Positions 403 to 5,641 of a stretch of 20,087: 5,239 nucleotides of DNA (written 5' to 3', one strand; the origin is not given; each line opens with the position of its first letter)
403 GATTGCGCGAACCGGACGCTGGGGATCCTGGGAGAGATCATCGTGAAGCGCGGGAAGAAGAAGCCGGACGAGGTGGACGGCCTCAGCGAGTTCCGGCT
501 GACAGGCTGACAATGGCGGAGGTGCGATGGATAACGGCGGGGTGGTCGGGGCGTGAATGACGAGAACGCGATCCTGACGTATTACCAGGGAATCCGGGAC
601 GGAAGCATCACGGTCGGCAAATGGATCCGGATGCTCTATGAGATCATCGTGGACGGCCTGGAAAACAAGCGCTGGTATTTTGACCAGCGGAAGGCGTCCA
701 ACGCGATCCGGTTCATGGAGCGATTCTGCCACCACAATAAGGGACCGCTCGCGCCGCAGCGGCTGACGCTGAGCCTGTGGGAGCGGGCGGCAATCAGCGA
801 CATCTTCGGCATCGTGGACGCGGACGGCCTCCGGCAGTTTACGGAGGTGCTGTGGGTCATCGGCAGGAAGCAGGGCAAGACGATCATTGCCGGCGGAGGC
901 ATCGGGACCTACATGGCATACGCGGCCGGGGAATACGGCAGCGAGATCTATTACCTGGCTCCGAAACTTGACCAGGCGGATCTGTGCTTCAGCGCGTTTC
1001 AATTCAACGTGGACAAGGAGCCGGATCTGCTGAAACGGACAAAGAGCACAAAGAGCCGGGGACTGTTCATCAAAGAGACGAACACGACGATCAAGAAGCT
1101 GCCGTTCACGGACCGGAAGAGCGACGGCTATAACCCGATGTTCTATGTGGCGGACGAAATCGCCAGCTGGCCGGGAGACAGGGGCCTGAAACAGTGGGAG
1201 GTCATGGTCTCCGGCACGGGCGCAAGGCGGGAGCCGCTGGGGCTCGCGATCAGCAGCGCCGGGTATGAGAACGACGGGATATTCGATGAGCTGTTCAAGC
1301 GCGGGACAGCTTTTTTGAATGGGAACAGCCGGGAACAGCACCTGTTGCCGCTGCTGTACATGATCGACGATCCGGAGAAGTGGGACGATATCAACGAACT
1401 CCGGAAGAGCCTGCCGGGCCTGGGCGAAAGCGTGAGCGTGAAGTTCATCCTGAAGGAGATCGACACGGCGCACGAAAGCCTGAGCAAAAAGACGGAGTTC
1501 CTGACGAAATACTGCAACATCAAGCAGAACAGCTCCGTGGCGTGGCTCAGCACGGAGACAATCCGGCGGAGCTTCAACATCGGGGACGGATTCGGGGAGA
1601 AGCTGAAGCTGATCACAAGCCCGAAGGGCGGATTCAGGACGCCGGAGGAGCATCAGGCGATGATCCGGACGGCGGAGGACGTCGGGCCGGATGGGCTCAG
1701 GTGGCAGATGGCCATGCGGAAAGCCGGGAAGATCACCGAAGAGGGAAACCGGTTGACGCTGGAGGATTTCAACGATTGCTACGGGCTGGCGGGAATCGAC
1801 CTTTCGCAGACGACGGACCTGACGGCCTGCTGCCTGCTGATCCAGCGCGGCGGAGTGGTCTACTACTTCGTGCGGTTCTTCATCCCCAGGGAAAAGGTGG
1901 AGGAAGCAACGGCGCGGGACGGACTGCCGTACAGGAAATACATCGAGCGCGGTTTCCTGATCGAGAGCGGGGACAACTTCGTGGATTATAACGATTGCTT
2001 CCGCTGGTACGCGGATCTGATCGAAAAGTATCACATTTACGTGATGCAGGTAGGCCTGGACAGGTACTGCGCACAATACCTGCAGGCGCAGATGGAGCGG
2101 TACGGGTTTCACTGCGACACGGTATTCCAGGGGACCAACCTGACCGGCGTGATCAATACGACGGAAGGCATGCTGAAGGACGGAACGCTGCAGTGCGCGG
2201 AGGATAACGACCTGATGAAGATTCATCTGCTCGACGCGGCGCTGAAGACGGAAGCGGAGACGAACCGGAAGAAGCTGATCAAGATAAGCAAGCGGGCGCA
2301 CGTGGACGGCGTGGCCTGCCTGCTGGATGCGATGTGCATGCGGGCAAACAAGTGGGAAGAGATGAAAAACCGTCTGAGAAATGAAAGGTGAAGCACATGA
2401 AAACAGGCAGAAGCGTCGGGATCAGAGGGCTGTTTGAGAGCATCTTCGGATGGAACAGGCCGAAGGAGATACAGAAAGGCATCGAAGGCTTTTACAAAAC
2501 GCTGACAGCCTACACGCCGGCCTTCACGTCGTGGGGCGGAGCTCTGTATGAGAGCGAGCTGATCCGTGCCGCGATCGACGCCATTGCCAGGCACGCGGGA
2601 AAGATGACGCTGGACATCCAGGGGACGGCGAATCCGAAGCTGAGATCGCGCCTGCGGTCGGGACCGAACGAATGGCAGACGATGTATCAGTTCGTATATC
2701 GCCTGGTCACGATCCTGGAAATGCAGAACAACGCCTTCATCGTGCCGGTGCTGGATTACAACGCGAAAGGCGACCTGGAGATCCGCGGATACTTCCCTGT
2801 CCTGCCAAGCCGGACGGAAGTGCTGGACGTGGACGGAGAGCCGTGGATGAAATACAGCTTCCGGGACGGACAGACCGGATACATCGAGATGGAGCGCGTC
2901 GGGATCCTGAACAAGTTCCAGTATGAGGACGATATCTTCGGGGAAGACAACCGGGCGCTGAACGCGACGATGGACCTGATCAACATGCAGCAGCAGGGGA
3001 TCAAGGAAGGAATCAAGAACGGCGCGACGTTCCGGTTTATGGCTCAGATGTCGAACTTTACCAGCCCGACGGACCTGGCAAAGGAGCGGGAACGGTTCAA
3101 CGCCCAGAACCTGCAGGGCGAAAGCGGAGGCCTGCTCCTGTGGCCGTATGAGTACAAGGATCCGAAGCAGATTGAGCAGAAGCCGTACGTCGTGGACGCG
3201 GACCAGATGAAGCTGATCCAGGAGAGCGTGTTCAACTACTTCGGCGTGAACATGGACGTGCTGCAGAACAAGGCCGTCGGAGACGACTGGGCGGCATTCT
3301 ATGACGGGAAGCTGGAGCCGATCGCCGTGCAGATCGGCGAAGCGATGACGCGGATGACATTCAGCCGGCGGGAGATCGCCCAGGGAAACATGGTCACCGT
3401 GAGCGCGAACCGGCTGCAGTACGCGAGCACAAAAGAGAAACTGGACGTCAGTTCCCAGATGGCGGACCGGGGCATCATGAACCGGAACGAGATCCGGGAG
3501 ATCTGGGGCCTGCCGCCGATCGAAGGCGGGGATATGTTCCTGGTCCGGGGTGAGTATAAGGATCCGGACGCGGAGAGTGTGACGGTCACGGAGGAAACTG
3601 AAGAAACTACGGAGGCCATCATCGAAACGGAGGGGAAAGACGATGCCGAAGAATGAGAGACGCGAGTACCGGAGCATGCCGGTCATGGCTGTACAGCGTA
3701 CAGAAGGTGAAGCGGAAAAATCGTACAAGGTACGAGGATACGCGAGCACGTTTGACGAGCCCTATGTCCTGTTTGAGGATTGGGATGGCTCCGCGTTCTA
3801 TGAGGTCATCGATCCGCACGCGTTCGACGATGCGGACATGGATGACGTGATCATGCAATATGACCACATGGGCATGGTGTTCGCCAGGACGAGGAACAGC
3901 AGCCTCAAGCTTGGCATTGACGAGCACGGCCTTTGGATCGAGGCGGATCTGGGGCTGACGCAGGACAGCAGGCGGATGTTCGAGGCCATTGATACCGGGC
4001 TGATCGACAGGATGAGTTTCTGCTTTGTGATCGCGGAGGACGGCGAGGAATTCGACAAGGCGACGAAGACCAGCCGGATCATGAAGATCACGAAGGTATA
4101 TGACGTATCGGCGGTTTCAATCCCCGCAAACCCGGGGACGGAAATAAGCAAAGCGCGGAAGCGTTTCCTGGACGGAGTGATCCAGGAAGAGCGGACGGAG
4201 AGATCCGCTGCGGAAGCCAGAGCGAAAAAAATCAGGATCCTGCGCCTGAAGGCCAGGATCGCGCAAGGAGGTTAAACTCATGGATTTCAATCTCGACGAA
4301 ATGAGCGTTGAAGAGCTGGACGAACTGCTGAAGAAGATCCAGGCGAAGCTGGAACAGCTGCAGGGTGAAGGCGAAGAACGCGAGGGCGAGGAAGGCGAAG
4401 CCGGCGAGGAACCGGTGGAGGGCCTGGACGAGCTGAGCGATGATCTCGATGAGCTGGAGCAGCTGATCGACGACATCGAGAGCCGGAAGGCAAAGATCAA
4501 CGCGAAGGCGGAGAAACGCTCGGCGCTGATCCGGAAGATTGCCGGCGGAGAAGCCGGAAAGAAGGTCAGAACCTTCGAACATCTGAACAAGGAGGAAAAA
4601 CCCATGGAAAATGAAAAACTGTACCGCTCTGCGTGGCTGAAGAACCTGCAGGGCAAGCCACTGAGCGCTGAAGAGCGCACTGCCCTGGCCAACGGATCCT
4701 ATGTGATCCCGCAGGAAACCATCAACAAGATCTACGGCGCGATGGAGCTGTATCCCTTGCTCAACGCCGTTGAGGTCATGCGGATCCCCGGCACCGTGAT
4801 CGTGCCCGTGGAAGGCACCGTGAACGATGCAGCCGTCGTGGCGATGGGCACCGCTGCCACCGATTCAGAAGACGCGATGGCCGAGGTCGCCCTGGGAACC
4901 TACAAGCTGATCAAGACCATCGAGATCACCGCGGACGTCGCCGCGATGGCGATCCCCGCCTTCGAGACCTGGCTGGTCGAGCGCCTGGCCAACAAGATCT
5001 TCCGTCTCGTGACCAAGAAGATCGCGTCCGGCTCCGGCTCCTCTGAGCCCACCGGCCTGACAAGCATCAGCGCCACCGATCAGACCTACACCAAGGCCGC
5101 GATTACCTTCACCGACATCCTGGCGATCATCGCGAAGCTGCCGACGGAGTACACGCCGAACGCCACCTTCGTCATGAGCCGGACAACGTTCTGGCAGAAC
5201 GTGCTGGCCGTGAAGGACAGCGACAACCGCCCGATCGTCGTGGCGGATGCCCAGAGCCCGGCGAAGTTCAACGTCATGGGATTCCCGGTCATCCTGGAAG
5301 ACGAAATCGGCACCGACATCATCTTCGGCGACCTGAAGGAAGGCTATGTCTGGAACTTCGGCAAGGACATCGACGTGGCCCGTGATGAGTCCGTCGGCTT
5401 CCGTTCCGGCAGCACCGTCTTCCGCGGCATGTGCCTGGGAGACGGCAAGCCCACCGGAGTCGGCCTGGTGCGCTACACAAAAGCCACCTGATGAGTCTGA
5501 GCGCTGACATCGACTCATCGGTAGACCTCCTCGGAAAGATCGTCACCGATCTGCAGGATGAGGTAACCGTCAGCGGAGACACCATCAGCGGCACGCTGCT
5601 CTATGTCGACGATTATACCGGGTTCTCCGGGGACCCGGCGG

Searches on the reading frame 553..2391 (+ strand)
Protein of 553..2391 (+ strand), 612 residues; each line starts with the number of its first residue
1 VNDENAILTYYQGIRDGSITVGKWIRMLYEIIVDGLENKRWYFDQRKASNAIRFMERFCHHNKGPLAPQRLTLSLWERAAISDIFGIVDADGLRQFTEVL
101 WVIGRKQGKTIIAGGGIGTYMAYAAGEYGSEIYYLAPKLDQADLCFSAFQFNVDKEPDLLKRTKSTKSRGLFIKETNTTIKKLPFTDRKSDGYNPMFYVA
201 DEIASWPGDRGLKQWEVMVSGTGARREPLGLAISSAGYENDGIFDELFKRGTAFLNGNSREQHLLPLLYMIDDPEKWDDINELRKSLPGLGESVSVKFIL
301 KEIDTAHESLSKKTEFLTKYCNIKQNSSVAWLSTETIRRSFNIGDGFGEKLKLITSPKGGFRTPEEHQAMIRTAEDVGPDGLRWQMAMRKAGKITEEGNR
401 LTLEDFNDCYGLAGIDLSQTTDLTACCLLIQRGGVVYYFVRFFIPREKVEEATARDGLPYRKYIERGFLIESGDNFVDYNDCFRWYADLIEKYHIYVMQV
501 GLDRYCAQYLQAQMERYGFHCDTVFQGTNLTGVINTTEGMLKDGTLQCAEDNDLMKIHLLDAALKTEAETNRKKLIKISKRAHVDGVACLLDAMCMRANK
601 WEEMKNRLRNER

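Call 6: search_protein_families(library=pfam, proteins=[window:553-2391:+], max_evalue=0.01)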
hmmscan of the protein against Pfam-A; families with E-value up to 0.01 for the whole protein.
window:553-2391:+ (612 aa): 2 families
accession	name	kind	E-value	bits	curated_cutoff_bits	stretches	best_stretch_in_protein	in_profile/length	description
PF03354.21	TerL_ATPase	-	3.8e-16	59.7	23.7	1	76-249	2-174/178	Terminase large subunit, ATPase domain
PF20441.4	TerL_nuclease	-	1.1e-15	58.1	24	1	412-596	96-281/286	Terminase large subunit, endonuclease domain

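Call 7: search_protein_families(library=phrogs, proteins=[window:553-2391:+], max_evalue=0.001)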
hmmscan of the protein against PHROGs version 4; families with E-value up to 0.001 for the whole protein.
window:553-2391:+ (612 aa): 5 families
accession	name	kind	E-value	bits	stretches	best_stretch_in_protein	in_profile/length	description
phrog_9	-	head and packaging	2.3e-107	361.8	2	25-339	171-468/812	terminase large subunit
phrog_2699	-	head and packaging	1.7e-44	153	2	399-604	95-300/315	terminase large subunit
phrog_4914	-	head and packaging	4.8e-22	79.6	1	4-195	8-210/213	terminase large subunit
phrog_10517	-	head and packaging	2.1e-17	64.4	1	8-130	38-163/207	terminase large subunit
phrog_37124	-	unknown function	5.2e-07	30.6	1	415-537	1-135/143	-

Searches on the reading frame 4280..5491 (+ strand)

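Call 6: search_protein_families(library=pfam, proteins=[window:4280-5491:+], max_evalue=0.01)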
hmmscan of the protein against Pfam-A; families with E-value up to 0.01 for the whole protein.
window:4280-5491:+ (403 aa): 3 families
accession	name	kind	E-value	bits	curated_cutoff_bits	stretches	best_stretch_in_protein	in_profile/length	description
PF05065.19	Phage_capsid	-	7.8e-36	124.3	24.2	1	139-392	1-270/280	Phage capsid family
PF04100.18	Vps53_N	-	0.00065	19.3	26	1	6-74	15-83/372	Vps53, N-terminal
PF18982.5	JetA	-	0.0064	15.5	26.2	1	30-109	217-297/434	Wadjet protein JetA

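Call 7: search_protein_families(library=phrogs, proteins=[window:4280-5491:+], max_evalue=0.001)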
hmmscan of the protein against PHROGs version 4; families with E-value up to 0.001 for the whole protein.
window:4280-5491:+ (403 aa): 4 families
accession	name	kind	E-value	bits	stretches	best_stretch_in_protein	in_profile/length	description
phrog_10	-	head and packaging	7.6e-51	174.9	1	7-391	259-624/752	major head protein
phrog_617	-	head and packaging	1.1e-09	38.8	1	175-375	388-592/626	major head protein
phrog_2263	-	head and packaging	7.2e-08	32.8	1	8-353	171-496/551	major head protein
phrog_15928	-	head and packaging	0.00028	21.9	1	270-356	44-135/185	major head protein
